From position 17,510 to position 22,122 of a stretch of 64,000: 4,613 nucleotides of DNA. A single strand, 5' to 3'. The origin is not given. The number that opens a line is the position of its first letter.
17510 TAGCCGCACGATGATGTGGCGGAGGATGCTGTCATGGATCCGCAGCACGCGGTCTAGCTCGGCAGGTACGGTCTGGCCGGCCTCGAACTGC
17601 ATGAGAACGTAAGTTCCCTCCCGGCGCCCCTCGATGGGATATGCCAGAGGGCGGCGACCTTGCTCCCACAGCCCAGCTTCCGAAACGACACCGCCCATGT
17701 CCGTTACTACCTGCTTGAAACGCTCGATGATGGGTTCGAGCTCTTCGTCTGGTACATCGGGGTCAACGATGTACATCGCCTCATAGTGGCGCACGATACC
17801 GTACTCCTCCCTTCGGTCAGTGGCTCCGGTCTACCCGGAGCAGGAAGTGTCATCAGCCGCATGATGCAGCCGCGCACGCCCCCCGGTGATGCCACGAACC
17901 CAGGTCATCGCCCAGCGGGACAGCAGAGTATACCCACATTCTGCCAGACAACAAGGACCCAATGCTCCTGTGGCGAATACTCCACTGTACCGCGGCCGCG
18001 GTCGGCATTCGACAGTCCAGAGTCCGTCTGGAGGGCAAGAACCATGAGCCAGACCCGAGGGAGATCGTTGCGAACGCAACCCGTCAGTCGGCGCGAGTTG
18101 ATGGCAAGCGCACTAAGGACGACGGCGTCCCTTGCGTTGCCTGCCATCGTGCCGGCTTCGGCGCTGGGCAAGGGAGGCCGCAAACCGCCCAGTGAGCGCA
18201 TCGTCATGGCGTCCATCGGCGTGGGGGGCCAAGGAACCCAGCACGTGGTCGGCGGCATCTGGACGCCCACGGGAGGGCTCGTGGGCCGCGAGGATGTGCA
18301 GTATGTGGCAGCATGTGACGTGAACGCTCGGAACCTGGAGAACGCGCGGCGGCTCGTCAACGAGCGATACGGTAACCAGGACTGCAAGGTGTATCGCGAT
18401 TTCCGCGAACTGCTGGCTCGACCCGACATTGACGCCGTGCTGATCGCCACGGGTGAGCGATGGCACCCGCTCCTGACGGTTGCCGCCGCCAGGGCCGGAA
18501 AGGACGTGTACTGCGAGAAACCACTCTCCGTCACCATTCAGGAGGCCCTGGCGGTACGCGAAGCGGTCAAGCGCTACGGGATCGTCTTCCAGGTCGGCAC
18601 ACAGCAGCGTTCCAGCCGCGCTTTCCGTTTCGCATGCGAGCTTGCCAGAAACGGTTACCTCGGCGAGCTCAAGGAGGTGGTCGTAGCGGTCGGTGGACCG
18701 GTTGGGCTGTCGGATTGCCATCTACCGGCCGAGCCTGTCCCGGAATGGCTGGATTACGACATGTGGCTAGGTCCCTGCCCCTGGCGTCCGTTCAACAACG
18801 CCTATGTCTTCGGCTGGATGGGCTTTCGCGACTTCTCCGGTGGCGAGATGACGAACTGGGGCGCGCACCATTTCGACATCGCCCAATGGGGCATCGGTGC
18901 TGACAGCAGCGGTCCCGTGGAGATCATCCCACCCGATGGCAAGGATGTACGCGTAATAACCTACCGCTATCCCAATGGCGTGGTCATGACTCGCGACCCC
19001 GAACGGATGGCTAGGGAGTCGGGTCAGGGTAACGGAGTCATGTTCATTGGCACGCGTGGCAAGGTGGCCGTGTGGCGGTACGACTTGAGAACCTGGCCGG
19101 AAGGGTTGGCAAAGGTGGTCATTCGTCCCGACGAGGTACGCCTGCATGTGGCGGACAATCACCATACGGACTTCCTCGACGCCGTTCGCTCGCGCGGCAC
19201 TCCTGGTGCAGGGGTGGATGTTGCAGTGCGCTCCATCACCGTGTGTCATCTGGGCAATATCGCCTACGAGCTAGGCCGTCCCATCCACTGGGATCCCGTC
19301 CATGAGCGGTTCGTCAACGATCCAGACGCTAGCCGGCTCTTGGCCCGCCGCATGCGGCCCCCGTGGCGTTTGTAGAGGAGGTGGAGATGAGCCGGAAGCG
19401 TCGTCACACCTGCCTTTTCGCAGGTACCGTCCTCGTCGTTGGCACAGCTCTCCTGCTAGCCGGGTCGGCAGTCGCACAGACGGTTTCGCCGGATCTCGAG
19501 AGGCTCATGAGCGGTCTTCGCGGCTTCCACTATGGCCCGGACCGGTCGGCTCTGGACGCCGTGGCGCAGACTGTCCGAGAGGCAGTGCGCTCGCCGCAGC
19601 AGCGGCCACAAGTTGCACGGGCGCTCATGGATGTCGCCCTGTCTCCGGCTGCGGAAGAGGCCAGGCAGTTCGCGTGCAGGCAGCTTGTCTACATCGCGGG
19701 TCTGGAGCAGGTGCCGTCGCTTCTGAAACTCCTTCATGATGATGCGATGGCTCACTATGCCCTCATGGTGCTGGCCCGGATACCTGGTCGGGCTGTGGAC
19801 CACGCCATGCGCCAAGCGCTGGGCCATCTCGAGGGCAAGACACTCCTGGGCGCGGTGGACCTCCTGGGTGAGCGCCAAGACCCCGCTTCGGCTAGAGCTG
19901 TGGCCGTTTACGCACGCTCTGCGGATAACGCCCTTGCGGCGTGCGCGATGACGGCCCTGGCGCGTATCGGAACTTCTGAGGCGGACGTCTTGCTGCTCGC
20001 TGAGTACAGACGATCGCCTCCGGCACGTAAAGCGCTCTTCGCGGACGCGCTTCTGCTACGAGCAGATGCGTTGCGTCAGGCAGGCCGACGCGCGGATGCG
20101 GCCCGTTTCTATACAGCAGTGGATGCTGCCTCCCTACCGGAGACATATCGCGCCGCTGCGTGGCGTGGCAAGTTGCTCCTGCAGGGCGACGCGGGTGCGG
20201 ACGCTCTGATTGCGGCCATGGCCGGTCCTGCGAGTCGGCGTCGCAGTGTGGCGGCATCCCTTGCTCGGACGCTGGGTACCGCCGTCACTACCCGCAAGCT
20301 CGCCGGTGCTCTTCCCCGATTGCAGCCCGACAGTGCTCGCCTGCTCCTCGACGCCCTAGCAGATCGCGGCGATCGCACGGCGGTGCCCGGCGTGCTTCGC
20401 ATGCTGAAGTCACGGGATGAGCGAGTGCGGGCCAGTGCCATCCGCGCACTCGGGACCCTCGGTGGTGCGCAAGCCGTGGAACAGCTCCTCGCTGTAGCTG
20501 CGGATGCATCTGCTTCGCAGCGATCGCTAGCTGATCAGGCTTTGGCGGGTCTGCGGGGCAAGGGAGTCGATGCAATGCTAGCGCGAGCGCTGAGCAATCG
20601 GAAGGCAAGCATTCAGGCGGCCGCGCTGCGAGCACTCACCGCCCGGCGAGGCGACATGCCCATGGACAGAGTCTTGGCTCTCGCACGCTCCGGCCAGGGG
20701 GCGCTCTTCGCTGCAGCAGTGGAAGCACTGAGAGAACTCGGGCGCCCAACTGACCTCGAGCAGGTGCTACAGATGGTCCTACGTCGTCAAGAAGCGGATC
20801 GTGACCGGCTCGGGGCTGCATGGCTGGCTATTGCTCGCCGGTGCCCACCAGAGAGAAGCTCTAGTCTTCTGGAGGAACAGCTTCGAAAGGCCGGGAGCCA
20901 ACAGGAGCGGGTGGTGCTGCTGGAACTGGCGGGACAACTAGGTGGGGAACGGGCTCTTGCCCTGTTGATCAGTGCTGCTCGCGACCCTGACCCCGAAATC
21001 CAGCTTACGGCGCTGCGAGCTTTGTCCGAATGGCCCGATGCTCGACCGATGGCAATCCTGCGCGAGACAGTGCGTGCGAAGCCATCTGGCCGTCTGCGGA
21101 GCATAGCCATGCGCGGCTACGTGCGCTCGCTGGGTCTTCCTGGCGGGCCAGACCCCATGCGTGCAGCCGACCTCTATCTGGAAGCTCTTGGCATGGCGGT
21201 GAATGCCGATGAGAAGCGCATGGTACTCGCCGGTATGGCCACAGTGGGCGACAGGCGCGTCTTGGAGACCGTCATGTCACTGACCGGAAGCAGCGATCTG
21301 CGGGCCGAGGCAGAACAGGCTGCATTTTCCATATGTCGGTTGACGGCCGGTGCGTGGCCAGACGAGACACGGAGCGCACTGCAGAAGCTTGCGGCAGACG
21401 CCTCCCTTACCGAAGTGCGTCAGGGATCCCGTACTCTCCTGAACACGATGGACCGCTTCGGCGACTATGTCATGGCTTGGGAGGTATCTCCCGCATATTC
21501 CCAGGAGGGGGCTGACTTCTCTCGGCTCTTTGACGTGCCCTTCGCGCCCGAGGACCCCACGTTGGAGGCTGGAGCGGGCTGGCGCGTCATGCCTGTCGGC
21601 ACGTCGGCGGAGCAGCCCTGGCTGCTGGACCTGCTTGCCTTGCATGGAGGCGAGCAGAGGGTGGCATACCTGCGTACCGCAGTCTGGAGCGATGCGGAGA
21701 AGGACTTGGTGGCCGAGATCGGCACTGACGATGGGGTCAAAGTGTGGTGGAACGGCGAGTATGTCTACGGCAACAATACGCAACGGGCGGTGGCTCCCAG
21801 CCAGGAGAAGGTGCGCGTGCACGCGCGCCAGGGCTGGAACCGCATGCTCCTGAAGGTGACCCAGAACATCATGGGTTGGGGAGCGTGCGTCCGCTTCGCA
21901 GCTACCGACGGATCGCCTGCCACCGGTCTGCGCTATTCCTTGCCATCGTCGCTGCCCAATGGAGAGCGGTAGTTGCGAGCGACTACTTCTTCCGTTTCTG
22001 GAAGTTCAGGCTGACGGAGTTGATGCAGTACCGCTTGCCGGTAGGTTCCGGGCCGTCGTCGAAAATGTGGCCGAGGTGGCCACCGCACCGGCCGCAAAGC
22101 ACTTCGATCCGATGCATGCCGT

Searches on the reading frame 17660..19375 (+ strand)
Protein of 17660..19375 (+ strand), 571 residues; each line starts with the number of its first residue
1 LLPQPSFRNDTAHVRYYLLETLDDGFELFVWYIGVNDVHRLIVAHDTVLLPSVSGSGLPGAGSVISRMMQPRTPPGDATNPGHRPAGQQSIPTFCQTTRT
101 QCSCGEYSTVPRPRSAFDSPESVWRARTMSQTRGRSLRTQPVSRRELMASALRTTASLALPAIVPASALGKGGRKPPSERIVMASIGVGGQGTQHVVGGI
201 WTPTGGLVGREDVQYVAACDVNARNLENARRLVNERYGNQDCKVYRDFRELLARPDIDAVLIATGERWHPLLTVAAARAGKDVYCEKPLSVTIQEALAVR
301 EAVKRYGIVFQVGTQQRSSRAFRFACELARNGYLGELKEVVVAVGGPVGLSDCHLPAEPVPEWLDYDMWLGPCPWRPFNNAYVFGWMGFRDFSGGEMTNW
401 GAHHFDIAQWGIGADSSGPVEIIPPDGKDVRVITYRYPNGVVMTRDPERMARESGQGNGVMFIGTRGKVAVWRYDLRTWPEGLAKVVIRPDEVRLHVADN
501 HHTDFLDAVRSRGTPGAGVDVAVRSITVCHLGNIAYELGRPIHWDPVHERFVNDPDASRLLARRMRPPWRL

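Call 52: search_protein_families(library=pfam, proteins=[window:17660-19375:+], max_evalue=0.00001)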
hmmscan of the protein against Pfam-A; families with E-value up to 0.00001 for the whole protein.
window:17660-19375:+ (571 aa): 2 families
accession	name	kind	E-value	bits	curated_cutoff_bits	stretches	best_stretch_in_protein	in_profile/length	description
PF19051.5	GFO_IDH_MocA_C2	-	3.4e-28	99.3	23.3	1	354-570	42-253/254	Oxidoreductase family, C-terminal alpha/beta domain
PF01408.29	GFO_IDH_MocA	-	2.3e-16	61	24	1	186-313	6-119/120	Oxidoreductase family, NAD-binding Rossmann fold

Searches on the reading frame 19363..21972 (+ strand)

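Call 52: search_protein_families(library=pfam, proteins=[window:19363-21972:+], max_evalue=0.00001)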
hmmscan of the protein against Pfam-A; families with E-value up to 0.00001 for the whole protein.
window:19363-21972:+ (869 aa): 2 families
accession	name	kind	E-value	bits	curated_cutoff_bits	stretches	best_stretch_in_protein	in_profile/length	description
PF13646.12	HEAT_2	-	5.2e-22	78.4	27.7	2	322-395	14-88/88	HEAT repeats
PF02985.28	HEAT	-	7.3e-06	26.2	23.5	0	341-366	2-27/31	HEAT repeat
